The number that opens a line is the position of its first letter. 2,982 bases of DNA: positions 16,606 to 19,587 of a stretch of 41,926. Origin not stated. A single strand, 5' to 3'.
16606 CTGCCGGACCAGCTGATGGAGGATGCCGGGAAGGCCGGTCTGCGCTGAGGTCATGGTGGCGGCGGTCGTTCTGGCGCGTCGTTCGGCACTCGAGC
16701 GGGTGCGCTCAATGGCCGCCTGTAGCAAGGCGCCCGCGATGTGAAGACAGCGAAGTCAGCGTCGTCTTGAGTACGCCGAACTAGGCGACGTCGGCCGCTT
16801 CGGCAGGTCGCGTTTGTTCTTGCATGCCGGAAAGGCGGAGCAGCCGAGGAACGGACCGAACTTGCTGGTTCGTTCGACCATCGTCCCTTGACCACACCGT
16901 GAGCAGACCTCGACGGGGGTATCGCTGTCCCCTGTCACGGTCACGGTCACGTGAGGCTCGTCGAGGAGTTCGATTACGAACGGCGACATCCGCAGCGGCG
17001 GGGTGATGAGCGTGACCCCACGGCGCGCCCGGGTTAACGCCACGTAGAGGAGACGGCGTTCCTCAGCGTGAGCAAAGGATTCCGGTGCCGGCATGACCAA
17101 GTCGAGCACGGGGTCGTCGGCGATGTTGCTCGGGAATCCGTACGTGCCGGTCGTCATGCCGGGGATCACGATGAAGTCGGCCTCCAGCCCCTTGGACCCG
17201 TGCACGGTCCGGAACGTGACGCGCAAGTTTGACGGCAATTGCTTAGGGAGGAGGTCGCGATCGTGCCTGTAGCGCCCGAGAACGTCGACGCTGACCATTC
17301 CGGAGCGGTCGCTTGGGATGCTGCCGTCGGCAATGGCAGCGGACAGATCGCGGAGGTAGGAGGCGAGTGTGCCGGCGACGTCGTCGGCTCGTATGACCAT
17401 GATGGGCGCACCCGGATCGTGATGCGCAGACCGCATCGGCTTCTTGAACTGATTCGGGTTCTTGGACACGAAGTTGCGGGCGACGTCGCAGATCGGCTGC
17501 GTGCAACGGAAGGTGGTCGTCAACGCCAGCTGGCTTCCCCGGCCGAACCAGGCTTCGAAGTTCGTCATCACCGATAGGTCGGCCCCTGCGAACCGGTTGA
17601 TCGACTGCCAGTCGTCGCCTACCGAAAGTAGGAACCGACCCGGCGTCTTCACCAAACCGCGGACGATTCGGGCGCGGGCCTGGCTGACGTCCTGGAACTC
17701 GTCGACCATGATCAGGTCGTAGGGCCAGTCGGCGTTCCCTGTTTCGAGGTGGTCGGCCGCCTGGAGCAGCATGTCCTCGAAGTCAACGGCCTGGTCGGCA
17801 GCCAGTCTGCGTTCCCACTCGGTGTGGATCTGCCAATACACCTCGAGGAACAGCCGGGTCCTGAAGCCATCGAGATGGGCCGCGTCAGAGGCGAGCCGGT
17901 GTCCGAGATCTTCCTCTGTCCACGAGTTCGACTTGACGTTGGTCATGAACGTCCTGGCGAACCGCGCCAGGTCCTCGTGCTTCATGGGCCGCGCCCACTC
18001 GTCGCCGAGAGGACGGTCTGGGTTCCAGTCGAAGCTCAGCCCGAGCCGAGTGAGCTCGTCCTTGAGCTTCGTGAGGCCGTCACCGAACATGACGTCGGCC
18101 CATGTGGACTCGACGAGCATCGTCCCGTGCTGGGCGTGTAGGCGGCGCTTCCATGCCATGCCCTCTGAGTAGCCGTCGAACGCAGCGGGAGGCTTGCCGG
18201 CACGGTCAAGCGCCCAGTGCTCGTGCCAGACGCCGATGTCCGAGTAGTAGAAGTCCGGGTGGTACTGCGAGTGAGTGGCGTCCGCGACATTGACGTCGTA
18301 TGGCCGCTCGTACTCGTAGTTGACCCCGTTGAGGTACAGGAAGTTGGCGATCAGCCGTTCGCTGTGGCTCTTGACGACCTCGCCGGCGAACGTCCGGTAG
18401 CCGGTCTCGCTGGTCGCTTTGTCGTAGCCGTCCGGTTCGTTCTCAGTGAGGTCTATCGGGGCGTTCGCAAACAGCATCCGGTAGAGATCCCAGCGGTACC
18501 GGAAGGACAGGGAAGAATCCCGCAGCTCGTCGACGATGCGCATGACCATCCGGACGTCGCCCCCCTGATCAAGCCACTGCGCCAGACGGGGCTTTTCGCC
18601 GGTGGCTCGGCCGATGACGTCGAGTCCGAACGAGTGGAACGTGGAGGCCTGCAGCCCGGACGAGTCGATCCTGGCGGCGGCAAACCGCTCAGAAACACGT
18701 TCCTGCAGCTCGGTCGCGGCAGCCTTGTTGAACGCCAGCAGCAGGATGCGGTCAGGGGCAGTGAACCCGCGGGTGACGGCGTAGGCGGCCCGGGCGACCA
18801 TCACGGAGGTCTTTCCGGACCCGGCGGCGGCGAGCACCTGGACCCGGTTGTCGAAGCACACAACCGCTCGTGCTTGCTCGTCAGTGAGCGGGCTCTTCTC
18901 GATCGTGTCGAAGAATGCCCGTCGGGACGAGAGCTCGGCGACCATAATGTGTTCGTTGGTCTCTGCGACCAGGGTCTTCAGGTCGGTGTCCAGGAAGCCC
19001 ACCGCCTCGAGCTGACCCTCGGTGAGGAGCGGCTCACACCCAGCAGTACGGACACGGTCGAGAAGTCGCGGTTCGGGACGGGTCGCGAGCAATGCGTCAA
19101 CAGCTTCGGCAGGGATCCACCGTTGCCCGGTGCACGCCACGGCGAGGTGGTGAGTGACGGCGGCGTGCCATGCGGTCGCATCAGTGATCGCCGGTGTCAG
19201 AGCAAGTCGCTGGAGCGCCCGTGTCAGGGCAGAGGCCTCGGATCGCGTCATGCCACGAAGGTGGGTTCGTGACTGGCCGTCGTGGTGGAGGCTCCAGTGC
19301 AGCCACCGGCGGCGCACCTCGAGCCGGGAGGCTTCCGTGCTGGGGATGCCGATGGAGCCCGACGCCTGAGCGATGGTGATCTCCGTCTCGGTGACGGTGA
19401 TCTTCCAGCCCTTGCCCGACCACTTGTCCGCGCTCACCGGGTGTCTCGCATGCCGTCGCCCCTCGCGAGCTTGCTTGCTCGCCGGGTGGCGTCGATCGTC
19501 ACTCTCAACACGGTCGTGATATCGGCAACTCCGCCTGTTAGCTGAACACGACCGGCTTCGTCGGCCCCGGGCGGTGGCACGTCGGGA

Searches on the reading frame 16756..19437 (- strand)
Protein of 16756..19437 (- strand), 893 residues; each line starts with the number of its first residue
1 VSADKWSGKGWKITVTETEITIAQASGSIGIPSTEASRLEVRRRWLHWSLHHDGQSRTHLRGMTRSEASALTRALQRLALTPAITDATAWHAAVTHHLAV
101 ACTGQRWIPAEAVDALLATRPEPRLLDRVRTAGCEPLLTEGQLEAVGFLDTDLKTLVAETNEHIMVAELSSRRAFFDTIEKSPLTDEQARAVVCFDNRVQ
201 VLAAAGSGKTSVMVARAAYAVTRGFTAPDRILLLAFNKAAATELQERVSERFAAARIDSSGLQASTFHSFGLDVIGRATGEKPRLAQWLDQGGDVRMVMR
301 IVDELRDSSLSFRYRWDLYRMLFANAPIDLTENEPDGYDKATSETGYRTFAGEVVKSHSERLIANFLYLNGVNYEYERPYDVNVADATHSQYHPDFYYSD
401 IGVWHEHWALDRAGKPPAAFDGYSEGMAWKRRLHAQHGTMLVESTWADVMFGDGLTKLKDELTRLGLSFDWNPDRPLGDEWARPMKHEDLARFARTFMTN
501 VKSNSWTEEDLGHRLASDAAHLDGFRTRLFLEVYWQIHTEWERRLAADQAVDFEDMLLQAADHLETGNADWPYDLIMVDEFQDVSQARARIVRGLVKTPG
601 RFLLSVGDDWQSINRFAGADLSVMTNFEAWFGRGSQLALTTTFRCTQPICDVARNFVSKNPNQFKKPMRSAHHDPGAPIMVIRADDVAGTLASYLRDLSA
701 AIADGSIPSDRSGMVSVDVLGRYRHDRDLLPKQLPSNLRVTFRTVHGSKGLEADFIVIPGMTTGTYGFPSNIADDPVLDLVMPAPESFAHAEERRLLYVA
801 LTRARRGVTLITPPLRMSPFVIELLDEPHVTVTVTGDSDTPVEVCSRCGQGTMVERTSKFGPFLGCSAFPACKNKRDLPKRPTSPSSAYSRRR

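Call 16: search_protein_families(library=pfam, proteins=[window:16756-19437:-], max_evalue=0.01)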
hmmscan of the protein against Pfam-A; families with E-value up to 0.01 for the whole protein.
window:16756-19437:- (893 aa): 7 families
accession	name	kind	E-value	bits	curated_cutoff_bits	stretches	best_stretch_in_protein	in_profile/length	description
PF00580.27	UvrD-helicase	-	8.6e-40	137.6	23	1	184-629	1-268/271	UvrD/REP helicase N-terminal domain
PF13245.12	AAA_19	-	1.4e-15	58.1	25.1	1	191-616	4-133/134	AAA domain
PF13361.12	UvrD_C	-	7.8e-14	52.3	25.6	1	734-811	281-346/350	UvrD-like helicase C-terminal domain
PF01396.24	Zn_ribbon_Top1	-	8.2e-11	42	32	1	843-880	2-38/39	Topoisomerase DNA binding C4 zinc finger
PF13538.12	UvrD_C_2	-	1.4e-08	34.9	27.4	1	784-811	22-52/52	UvrD-like helicase C-terminal domain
PF13604.12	AAA_30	-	1.5e-08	35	27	1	184-270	2-76/191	AAA domain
PF13087.12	AAA_12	-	0.0011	19.1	27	1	716-811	111-191/195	AAA domain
